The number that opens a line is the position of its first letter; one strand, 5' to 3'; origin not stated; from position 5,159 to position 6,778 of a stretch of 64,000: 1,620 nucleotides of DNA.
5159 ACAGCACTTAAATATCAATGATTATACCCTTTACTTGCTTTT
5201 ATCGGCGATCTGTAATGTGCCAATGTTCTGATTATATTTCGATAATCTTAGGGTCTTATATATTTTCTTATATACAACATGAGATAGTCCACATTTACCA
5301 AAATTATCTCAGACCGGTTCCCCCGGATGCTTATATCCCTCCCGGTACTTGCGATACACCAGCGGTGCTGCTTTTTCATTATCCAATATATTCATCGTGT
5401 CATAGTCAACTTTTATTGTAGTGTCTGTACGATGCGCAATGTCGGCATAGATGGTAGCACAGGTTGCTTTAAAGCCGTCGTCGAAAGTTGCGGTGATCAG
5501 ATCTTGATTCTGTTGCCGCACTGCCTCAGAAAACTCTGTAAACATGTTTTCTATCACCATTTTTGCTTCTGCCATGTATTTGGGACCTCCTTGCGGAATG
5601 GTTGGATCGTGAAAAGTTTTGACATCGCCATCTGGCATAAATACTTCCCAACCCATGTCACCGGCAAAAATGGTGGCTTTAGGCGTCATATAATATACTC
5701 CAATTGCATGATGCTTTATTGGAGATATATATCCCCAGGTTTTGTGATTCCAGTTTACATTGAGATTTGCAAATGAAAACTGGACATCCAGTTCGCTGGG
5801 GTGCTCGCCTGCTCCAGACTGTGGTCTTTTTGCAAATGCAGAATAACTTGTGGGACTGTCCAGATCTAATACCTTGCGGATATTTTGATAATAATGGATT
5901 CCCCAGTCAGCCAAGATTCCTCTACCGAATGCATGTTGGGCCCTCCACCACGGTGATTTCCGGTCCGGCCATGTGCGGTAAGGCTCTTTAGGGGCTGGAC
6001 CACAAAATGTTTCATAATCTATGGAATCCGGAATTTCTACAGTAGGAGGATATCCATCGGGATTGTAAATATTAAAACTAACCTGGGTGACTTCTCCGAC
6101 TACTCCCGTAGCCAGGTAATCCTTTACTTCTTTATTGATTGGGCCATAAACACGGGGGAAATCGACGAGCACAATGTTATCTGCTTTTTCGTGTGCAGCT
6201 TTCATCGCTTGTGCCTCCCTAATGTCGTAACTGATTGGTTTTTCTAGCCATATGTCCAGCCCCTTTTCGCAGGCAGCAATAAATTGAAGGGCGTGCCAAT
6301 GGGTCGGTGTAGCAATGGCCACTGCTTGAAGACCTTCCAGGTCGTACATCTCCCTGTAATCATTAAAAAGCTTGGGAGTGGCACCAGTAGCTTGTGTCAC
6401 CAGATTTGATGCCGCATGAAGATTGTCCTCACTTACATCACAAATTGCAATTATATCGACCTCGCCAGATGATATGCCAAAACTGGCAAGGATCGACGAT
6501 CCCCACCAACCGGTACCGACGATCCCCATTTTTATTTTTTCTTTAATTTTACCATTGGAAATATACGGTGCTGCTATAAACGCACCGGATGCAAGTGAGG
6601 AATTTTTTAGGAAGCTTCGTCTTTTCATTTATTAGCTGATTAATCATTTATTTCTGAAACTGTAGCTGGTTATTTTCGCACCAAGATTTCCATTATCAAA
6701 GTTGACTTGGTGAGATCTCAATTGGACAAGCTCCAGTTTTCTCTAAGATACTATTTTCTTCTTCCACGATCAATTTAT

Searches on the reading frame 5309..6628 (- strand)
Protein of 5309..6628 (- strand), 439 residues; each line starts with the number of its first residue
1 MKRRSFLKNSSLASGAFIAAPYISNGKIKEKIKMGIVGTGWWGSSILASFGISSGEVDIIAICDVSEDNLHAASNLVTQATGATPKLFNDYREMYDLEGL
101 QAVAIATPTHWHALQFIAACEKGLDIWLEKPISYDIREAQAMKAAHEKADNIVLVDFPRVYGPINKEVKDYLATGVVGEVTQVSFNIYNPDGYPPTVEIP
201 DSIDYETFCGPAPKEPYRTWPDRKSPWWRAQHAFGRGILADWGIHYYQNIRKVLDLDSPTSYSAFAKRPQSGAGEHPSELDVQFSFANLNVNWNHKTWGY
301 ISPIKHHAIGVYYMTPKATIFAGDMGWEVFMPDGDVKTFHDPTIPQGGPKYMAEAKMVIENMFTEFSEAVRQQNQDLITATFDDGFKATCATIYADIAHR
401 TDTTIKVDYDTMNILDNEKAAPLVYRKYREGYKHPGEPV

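Call 45: search_protein_families(library=pfam, proteins=[window:5309-6628:-], max_evalue=0.0001)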
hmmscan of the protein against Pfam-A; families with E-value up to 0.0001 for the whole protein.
window:5309-6628:- (439 aa): 3 families
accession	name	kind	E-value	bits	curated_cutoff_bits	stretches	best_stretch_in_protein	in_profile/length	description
PF01408.29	GFO_IDH_MocA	-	5.1e-17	63.1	24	1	32-157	1-120/120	Oxidoreductase family, NAD-binding Rossmann fold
PF19051.5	GFO_IDH_MocA_C2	-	6.9e-12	45.9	23.3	1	196-259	45-106/254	Oxidoreductase family, C-terminal alpha/beta domain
PF22725.1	GFO_IDH_MocA_C3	-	1.3e-06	28.9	27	0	219-287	26-93/124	GFO/IDH/MocA C-terminal domain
